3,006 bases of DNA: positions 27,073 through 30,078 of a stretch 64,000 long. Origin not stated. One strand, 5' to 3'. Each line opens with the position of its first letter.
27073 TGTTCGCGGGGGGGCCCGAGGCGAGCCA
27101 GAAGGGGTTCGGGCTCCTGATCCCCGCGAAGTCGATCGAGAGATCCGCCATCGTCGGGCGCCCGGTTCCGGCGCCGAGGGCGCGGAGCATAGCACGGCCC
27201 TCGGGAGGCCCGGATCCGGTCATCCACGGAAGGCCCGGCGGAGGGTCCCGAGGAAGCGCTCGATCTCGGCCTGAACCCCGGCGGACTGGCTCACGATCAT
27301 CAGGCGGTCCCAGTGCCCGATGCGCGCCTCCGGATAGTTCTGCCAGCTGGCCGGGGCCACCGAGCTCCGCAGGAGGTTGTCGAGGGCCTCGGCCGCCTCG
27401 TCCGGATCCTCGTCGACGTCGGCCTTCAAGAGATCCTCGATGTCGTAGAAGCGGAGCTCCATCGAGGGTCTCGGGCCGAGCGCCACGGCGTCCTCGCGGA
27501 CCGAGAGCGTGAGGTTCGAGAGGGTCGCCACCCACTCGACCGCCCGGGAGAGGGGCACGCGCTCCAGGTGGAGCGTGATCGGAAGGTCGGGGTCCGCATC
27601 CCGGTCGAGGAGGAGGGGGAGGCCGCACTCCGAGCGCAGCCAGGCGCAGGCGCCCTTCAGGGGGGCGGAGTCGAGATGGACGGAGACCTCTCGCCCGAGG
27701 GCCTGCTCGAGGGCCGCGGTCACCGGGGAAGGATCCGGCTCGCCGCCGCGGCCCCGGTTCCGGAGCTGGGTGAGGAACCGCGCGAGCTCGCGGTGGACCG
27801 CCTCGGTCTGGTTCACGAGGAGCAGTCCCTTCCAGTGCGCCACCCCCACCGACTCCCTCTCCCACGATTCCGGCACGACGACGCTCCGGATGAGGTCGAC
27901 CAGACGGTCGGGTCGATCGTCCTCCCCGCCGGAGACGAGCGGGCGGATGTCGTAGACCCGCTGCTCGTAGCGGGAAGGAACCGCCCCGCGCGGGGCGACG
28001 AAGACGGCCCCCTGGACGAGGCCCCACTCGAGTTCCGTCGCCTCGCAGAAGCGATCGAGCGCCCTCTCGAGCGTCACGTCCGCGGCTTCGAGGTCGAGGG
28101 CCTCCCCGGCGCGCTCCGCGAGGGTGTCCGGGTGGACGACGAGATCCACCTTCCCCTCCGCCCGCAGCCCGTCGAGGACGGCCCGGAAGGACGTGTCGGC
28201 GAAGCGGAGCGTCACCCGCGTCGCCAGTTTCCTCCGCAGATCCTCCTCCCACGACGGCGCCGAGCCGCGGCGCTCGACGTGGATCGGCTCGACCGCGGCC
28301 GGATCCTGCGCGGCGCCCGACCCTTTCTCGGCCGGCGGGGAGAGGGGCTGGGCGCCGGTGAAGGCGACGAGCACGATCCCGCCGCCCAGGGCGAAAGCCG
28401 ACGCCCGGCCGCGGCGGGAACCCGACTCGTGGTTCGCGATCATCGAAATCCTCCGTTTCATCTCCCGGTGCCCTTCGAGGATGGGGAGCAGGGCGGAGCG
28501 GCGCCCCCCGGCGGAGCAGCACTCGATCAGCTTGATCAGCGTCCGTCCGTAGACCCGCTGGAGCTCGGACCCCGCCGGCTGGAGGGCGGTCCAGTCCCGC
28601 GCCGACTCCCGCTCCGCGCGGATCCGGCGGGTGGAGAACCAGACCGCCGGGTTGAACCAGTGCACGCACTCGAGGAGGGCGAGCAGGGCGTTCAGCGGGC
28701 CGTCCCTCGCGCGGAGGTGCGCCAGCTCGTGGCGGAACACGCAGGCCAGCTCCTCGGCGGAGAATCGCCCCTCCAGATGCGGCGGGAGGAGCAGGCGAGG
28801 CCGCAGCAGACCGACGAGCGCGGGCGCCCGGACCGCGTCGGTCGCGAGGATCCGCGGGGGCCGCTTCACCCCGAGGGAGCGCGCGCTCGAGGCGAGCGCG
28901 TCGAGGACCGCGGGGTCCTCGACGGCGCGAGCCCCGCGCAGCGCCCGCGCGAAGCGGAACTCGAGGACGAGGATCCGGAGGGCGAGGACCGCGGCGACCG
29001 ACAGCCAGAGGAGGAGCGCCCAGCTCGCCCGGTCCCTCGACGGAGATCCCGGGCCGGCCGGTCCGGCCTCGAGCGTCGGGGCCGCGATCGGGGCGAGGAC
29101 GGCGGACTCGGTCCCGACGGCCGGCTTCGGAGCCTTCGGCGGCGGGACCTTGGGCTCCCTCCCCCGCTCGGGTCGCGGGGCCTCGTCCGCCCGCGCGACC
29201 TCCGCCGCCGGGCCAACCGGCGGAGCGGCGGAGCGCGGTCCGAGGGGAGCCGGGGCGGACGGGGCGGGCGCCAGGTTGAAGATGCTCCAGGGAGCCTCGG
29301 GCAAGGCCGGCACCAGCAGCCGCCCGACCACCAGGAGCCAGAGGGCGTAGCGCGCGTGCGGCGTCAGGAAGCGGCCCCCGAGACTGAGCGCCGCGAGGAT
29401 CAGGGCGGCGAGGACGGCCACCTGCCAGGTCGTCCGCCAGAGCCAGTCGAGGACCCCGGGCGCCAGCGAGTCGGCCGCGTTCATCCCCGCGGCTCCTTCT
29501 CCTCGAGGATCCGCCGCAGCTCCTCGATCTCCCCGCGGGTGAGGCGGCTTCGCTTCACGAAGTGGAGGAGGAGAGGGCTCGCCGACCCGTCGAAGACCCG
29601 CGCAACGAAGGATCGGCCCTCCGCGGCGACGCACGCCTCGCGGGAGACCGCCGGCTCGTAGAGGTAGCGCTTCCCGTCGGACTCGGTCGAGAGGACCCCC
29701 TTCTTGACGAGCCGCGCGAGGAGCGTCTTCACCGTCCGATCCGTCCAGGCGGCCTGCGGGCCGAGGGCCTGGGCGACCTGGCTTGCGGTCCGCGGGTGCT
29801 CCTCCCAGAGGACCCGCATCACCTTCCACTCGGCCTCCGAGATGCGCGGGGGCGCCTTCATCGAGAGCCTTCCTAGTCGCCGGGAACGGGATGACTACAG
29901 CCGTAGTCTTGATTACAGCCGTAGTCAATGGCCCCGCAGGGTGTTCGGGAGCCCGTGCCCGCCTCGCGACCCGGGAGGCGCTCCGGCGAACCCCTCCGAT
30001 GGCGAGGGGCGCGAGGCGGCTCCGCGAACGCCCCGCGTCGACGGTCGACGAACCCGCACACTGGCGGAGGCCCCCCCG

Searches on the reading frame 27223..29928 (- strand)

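Call 64: search_protein_families(library=pfam, proteins=[window:27223-29928:-], max_evalue=0.00001)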
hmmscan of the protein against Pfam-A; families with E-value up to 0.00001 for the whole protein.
window:27223-29928:- (902 aa): 1 family
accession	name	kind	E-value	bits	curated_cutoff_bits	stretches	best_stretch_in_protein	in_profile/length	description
PF05569.17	Peptidase_M56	-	2.9e-46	158.4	31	1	304-497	102-296/296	BlaR1 peptidase M56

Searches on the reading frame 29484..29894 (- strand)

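Call 103: search_protein_families(library=pfam, proteins=[window:29484-29894:-], max_evalue=0.0001)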
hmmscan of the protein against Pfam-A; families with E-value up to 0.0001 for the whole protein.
window:29484-29894:- (137 aa): 2 families
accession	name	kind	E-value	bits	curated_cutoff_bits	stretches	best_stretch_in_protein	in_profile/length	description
PF03965.22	Penicillinase_R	-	2e-34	118.8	22.6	1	18-132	1-115/115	Penicillinase repressor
PF24033.1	DUF7342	-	3.4e-05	24.3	31.6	1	32-86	15-65/150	Family of unknown function (DUF7342)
